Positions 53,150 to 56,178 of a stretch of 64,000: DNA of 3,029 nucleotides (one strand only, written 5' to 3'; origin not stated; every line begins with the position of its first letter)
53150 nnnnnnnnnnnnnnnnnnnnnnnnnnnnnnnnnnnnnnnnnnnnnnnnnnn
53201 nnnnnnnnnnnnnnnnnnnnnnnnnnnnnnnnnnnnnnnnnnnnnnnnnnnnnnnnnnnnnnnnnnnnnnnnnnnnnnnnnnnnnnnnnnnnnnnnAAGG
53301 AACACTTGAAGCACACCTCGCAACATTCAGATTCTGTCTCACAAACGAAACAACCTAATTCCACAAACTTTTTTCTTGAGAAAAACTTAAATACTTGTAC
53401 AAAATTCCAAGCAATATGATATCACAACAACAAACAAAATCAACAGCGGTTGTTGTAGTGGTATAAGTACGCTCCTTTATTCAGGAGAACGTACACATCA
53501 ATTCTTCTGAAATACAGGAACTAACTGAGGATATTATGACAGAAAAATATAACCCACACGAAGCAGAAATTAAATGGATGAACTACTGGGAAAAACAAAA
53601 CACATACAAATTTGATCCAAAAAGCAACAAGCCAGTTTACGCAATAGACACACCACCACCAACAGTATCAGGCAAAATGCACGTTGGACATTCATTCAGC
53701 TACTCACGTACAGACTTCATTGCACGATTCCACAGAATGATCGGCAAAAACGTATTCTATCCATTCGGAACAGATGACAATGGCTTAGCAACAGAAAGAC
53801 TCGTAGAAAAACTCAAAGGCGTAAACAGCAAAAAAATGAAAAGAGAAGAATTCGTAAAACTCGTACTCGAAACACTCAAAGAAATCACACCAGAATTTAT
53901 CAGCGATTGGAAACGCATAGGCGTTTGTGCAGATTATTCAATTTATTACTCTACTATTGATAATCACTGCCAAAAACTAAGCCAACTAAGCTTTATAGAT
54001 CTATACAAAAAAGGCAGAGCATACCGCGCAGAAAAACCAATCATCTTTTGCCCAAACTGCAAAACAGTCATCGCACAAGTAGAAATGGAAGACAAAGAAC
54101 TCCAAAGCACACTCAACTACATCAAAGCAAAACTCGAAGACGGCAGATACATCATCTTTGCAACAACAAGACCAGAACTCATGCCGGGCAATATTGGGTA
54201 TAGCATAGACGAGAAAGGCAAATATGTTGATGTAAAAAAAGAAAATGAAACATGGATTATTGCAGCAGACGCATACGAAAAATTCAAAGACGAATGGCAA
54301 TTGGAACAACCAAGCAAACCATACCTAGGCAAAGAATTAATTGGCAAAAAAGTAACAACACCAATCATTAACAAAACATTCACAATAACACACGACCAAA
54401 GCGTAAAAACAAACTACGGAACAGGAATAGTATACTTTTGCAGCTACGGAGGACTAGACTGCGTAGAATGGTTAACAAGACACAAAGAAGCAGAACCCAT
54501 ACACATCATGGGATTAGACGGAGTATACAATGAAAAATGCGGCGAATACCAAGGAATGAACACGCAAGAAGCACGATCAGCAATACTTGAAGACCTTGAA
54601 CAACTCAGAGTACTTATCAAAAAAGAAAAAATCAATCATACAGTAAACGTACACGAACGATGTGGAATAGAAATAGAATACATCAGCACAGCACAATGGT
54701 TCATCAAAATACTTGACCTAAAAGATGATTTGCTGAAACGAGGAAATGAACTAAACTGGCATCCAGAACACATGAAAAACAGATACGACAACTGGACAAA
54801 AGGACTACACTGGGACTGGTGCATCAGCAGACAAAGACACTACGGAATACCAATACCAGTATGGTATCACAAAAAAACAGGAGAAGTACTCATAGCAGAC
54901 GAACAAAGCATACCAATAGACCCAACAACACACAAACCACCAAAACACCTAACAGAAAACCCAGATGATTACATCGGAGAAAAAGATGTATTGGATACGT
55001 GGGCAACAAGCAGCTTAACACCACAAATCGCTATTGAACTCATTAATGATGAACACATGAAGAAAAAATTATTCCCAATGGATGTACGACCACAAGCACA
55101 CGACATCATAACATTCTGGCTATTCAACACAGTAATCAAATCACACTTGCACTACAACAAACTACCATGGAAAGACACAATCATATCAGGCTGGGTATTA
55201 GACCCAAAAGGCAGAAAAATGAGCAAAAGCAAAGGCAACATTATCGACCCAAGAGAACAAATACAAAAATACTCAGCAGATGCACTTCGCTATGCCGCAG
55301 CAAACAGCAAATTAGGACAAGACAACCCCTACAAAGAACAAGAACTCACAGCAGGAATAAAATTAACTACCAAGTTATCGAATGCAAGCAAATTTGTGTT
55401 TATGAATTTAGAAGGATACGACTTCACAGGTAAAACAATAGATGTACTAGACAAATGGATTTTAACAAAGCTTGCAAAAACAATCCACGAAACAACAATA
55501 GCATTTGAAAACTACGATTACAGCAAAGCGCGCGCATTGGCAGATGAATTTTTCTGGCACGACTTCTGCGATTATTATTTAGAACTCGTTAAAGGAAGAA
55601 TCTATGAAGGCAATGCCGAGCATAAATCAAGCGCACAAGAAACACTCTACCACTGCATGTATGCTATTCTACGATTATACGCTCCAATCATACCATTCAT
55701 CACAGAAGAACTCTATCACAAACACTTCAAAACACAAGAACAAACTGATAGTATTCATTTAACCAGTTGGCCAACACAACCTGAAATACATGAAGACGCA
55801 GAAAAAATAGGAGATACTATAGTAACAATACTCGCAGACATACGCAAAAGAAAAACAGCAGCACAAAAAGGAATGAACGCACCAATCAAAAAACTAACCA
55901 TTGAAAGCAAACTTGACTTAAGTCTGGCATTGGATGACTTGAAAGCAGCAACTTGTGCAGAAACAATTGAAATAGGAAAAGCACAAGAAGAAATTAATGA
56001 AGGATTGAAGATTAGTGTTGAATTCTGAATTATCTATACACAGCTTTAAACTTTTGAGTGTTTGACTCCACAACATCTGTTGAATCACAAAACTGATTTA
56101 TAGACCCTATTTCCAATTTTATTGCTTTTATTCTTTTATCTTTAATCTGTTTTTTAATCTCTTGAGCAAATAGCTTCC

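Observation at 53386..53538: Leaderless 16-codon mini-ORF ending in VVVVV directly upstream of valyl-tRNA synthetase, followed by a hairpin abutting its stop codon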

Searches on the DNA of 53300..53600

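Call 82: search_rna_families(source=window, start=53300, end=53600, threshold=evalue, max_evalue=10)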
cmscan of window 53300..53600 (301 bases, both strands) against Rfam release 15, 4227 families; matches with E-value up to 10: 3.
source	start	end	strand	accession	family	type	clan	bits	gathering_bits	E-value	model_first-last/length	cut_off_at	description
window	53365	53460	-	RF02384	FasX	Gene; sRNA;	-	17.5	100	0.92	1-205/205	no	FasX small RNA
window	53407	53479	+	RF02095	mir-2985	Gene; miRNA;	-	15.6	68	2.1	1-71/71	no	mir-2985 microRNA precursor family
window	53472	53502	-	RF01125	sR4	Gene; snRNA; snoRNA; CD-box;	-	9.8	50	9.7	1-56/56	no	Small nucleolar RNA sR4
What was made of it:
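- On T-box riboswitch: At E <= 10 in 53300-53600 there are only noise hits (call 82).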

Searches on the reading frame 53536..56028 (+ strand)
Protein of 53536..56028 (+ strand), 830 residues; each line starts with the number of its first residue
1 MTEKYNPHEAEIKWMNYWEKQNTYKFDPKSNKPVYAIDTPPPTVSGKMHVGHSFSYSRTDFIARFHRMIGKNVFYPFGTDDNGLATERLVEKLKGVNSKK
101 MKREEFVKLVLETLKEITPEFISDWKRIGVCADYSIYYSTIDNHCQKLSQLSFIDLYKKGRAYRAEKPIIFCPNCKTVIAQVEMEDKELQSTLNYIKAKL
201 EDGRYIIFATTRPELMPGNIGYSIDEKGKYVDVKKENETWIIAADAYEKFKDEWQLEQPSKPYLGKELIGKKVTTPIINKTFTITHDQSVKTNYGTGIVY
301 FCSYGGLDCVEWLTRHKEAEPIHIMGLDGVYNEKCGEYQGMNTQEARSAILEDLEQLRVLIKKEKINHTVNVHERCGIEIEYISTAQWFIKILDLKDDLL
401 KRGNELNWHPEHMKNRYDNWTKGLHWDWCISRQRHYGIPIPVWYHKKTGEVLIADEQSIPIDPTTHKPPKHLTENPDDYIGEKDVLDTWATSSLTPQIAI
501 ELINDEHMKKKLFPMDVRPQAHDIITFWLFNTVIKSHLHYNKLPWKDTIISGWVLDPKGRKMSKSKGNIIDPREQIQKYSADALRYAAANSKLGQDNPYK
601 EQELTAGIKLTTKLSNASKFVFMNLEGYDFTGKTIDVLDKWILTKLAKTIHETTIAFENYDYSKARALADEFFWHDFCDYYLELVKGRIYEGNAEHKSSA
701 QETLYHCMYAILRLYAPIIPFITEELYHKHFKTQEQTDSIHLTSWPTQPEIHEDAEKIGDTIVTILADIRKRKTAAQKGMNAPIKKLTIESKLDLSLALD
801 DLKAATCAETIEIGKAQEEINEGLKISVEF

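Call 6: search_protein_families(library=pfam, proteins=[window:53536-56028:+])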
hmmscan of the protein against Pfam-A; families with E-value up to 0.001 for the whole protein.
window:53536-56028:+ (830 aa): 5 families
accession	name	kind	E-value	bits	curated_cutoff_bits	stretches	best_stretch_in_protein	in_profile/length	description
PF00133.28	tRNA-synt_1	-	2.6e-91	306.9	22.7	1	13-596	1-410/414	tRNA synthetases class I (I, L, M and V)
PF08264.19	Anticodon_1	-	4.9e-40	137.2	25.1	1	639-778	1-141/148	Anticodon-binding domain of tRNA ligase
PF09334.17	tRNA-synt_1g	-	2.7e-24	86.1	20.1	2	37-183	3-134/391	tRNA synthetases class I (M)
PF01406.26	tRNA-synt_1e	-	4.6e-06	26.7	27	0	555-605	247-297/301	tRNA synthetases class I (C) catalytic domain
PF01921.24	tRNA-synt_1f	-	1.7e-05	24.4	27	0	553-593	274-314/360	tRNA synthetases class I (K)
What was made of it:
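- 53536..56028 (+): valS, valyl-tRNA synthetase (830 aa); the regulated gene. Pfam tRNA-synt_1 and Anticodon_1 (call 6).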

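Call 9: find_related_loci(query=window:53536-56028:+, collection=genome_contigs, flank=3000)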
Query window:53536-56028:+ (830 aa) in genome_contigs; peptide patterns used: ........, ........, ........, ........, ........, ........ (x = any residue, [..] = any of these).
34 stretches matched a pattern; 28 encode a relative of the query (tblastn E <= 1e-3); 28 distinct loci.
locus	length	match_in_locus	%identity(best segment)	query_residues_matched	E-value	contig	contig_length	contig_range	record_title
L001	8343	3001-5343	54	5-811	0e+0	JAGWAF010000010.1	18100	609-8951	Candidatus Woesearchaeota archaeon isolate RIFCSPHIGHO2_02_FULL_39_9 rifcsphigho2_02_scaffold_5283, whole genome shotgun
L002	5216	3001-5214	56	1-731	0e+0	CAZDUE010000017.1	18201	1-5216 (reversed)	MAG TPA_asm: uncultured Methanosarcinales archaeon isolate binchicken_co125_66 genome assembly, contig: NODE_6219_length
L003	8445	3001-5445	50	1-829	0e+0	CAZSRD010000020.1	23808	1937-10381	MAG TPA_asm: uncultured Methanosarcinales archaeon isolate SRP178699_co1_479 genome assembly, contig: NODE_2455_length_2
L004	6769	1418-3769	46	1-818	0e+0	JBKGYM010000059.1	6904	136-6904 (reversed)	MAG: Candidatus Woesearchaeota archaeon isolate C1M08_50 NODE_8223_length_6904_cov_5.516134, whole genome shotgun sequen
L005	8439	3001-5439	46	1-828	0e+0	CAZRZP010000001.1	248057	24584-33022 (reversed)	MAG TPA_asm: uncultured Methanosarcinales archaeon isolate SRP200020_co5_201 genome assembly, contig: NODE_34_length_248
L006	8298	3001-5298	44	1-793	0e+0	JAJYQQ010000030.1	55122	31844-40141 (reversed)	MAG: bacterium isolate DS4.bin43 NODE_439_length_55122_cov_2.425966, whole genome shotgun sequence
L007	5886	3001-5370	40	1-826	0e+0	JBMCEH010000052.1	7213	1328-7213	MAG: Candidatus Natronoplasma sp. isolate C4M09_28 NODE_3653_length_7213_cov_8.305253, whole genome shotgun sequence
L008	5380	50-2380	40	1-813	0e+0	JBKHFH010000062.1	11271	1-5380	MAG: Thermoplasmata archaeon isolate D1M05_39 NODE_5011_length_11271_cov_56.925018, whole genome shotgun sequence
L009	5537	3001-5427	40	1-828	0e+0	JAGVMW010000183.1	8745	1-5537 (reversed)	MAG: archaeon isolate DeMMO3_35 c_000000021892, whole genome shotgun sequence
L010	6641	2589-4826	40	9-789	0e+0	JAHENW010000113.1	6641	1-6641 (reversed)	MAG: Thermoplasmatota archaeon isolate BinSanityLC-kmean-bin_14-bin_0-refined_12 c_000009881952, whole genome shotgun se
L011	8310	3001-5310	40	5-813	0e+0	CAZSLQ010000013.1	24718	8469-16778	MAG TPA_asm: uncultured Pseudomonadota bacterium isolate SRP239243_co2_377 genome assembly, contig: NODE_3130_length_247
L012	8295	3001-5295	40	1-792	0e+0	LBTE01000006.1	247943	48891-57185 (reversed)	MAG: candidate division TM6 bacterium GW2011_GWF2_37_49 US49_C0006, whole genome shotgun sequence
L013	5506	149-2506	38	1-811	0e+0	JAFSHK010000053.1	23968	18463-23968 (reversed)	MAG: Lachnospiraceae bacterium isolate RGIG3145 Goat_Rectum.Co__c2134331, whole genome shotgun sequence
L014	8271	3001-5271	40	32-813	0e+0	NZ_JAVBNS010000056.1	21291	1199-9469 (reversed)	MAG: Anaerosporobacter sp. isolate EPI_MAG_00087 c_000010343248, whole genome shotgun sequence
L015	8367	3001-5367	39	1-814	0e+0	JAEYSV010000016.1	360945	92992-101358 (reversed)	MAG: Bacillota bacterium isolate OH_CBlB_10 k127_3031308, whole genome shotgun sequence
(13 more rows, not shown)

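Call 12: find_related_loci(query=window:53536-56028:+, collection=metagenome_contigs, flank=3000)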
Query window:53536-56028:+ (830 aa) in metagenome_contigs; peptide patterns used: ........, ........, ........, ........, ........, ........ (x = any residue, [..] = any of these).
25 stretches matched a pattern; 8 encode a relative of the query (tblastn E <= 1e-3); 8 distinct loci.
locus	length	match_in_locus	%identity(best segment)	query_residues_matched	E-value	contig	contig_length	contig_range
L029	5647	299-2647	51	1-811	0e+0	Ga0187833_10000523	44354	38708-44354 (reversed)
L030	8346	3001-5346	51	1-811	0e+0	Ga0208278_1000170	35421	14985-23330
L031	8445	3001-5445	50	1-829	0e+0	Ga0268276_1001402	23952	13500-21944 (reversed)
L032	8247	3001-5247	46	1-813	0e+0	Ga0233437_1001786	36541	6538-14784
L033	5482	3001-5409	41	4-820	0e+0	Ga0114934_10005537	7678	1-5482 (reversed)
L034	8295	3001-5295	40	1-792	0e+0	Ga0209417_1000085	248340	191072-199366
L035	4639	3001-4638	43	1-580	5e-158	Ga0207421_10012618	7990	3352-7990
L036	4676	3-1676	39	269-817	4e-127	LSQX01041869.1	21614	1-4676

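Call 15: find_homologous_proteins(query=window:53536-56028:+, max_evalue=1e-100)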
Query window:53536-56028:+ (830 aa): 7981 proteins with E <= 1e-100 among 8000 candidates; the best 120 are listed.
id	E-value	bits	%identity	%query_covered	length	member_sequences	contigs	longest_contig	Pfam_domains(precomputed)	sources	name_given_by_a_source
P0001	0.0e+0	1949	100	100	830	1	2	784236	PF09334.18,PF01406.26,PF08264.20,PF01921.25,PF00133.29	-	-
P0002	0.0e+0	1110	57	100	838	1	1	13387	PF09334.18,PF01406.26,PF08264.20,PF01921.25,PF00133.29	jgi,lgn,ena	-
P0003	0.0e+0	1094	56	100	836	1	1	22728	PF09334.18,PF01406.26,PF08264.20,PF00133.29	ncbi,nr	ncbi:valine--tRNA ligase [Candidatus Woesearchaeota archaeon]|nr:valine--tRNA ligase [Candidatus Woe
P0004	0.0e+0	1080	56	98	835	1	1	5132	PF09334.18,PF01406.26,PF08264.20,PF01921.25,PF00133.29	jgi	-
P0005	0.0e+0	1075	56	100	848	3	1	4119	PF09334.18,PF01406.26,PF08264.20,PF01921.25,PF00133.29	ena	-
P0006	0.0e+0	1075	55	99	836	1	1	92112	PF09334.18,PF01406.26,PF08264.20,PF01921.25,PF00133.29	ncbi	-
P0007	0.0e+0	1075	56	98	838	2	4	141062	PF09334.18,PF08264.20,PF00133.29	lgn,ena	-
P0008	0.0e+0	1073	55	100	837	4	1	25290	PF09334.18,PF01406.26,PF08264.20,PF01921.25,PF00133.29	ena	-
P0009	0.0e+0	1072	56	98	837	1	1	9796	PF09334.18,PF01406.26,PF08264.20,PF01921.25,PF00133.29,PF20097.5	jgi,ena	-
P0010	0.0e+0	1071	55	99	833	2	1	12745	PF09334.18,PF01406.26,PF08264.20,PF01921.25,PF00133.29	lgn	-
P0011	0.0e+0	1069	55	99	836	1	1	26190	PF09334.18,PF01406.26,PF08264.20,PF00133.29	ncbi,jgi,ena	-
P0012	0.0e+0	1068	56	100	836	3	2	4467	PF09334.18,PF01406.26,PF08264.20,PF01921.25,PF00133.29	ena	-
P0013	0.0e+0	1068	58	98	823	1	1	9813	PF09334.18,PF01406.26,PF08264.20,PF01921.25,PF00133.29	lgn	-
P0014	0.0e+0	1067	56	98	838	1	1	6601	PF09334.18,PF01406.26,PF08264.20,PF00133.29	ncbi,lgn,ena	-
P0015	0.0e+0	1066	56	100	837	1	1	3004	PF09334.18,PF01406.26,PF08264.20,PF00133.29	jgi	-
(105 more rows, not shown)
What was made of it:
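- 53536..56028 (+): Homologues are named valine--tRNA ligase of Candidatus Woesearchaeota (call 15).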

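Call 16: find_encoding_contigs(protein=P0001, flank=10000, max_places=6)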
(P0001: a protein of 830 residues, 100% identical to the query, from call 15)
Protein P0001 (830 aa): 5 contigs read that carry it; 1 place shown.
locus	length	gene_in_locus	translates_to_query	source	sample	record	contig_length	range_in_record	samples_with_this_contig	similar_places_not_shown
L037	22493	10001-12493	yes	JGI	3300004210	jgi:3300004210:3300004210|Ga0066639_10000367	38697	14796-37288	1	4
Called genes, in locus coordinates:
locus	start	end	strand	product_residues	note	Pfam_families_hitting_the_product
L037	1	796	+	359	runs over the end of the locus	PF00005:ABC_tran, PF02463:SMC_N (faint), PF13304:AAA_21, PF13732:DrrA1-3_C (weak)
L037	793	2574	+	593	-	PF12679:ABC2_membrane_2, PF12698:ABC2_membrane_3, PF01061:ABC2_membrane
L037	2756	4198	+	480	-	PF01406:tRNA-synt_1e, PF01921:tRNA-synt_1f (faint), PF09334:tRNA-synt_1g (weak), PF09190:DALR_2, PF23493:CysS_C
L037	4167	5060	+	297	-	PF17125:Methyltr_RsmF_N, PF01728:FtsJ (weak), PF01189:Methyltr_RsmB-F, PF13847:Methyltransf_31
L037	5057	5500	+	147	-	PF03657:UPF0113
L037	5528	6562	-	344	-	PF01047:MarR (faint), PF08279:HTH_11 (faint), PF13404:HTH_AsnC-type, PF13412:HTH_24, PF13545:HTH_Crp_2 (faint), PF13730:HTH_36 (faint)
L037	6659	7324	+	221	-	PF16715:CDPS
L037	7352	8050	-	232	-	PF13098:Thioredoxin_2, PF13462:Thioredoxin_4, PF01323:DSBA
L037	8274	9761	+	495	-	-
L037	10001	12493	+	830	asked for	PF00133:tRNA-synt_1, PF01921:tRNA-synt_1f (faint), PF01406:tRNA-synt_1e (faint), PF09334:tRNA-synt_1g, PF08264:Anticodon_1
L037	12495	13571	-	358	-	PF13228:DUF4037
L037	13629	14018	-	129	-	-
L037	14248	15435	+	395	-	PF03215:Rad17 (weak), PF12775:AAA_7 (weak), PF00004:AAA, PF13401:AAA_22 (faint), PF21960:RCF1-5-like_lid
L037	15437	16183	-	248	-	PF13476:AAA_23 (weak), PF13175:AAA_15 (faint), PF00005:ABC_tran, PF02463:SMC_N (faint), PF13555:AAA_29 (weak), PF13304:AAA_21 (faint)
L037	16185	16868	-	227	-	PF13476:AAA_23 (weak), PF02463:SMC_N (faint), PF00005:ABC_tran, PF13304:AAA_21 (faint), PF12399:BCA_ABC_TP_C (weak)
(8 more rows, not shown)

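Call 24: find_related_loci(query=A1, collection=genome_contigs, flank=1500)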
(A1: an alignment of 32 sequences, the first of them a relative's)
Query A1 (830 aa) in genome_contigs; peptide patterns used: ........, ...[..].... (x = any residue, [..] = any of these).
600 stretches matched a pattern (row limit reached: there are more); 600 encode a relative of the query (tblastn E <= 1e-3); the best 80 are kept; 80 distinct loci.
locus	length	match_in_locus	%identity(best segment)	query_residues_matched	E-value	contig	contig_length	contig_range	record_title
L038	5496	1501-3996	56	1-828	0e+0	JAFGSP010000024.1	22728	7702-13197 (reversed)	MAG: Candidatus Woesearchaeota archaeon isolate Zod_Metabat.908 k87_2093434, whole genome shotgun sequence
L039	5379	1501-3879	57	1-792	0e+0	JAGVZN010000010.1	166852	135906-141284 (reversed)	Candidatus Woesearchaeota archaeon isolate RIFCSPLOWO2_01_FULL_44_20 rifcsplowo2_01_scaffold_1055, whole genome shotgun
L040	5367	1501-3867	56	1-791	0e+0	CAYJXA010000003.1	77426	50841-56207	MAG TPA_asm: uncultured Methanosarcinales archaeon isolate ERP125453_co1_488 genome assembly, contig: NODE_179_length_77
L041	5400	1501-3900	55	5-791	0e+0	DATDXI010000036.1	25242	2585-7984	MAG TPA_asm: Candidatus Nanoarchaeia archaeon isolate SMAG_U8134 k141_1057635, whole genome shotgun sequence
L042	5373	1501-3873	52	1-819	0e+0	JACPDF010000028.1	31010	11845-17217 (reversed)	MAG: Candidatus Woesearchaeota archaeon isolate NC_groundwater_302_Ag_B-0.1um_38_13 S7_GD2017_3_B1_scaffold_489, whole g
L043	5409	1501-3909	51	1-830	0e+0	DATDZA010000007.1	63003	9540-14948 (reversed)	MAG TPA_asm: Candidatus Nanoarchaeia archaeon isolate SMAG_U8179 k141_655467, whole genome shotgun sequence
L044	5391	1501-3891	50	1-829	0e+0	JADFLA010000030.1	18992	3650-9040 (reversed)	MAG: Nanoarchaeota archaeon isolate B4T1B8 B4T1B8_NODE4920, whole genome shotgun sequence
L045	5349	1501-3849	50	1-811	0e+0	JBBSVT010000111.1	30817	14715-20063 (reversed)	MAG: Nanoarchaeota archaeon isolate H14-bin056_1 H14_bin056_1_000000000111, whole genome shotgun sequence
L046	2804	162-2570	50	1-830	0e+0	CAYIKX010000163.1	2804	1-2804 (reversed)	MAG TPA_asm: uncultured Methanosarcinales archaeon isolate ERP119705_co20_50 genome assembly, contig: NODE_66819_length_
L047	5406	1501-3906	49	1-830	0e+0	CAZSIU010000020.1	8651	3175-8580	MAG TPA_asm: uncultured Methanosarcinales archaeon isolate SRP178908_co1_292 genome assembly, contig: NODE_6393_length_8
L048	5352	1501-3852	49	1-811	0e+0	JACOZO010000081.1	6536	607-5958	MAG: Candidatus Woesearchaeota archaeon isolate NC_groundwater_207_Ag_S-0.1um_44_9 S4_GD2017_2_S1_scaffold_12822, whole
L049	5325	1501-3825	53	11-820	0e+0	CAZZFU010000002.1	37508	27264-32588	MAG TPA_asm: Candidatus Woesearchaeota archaeon isolate binchicken_co89_107 genome assembly, contig: NODE_1501_length_37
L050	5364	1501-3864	48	1-817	0e+0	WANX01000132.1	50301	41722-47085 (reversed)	MAG: Candidatus Hydrothermarchaeota archaeon isolate S141_78_esom k151_99560, whole genome shotgun sequence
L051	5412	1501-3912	50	1-830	0e+0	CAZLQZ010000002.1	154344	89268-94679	MAG TPA_asm: uncultured Methanosarcinales archaeon isolate binchicken_co47_193 genome assembly, contig: NODE_37_length_1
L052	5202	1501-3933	49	1-830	0e+0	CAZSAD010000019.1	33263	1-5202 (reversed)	MAG TPA_asm: uncultured Methanosarcinales archaeon isolate SRP062349_co5_133 genome assembly, contig: NODE_314_length_33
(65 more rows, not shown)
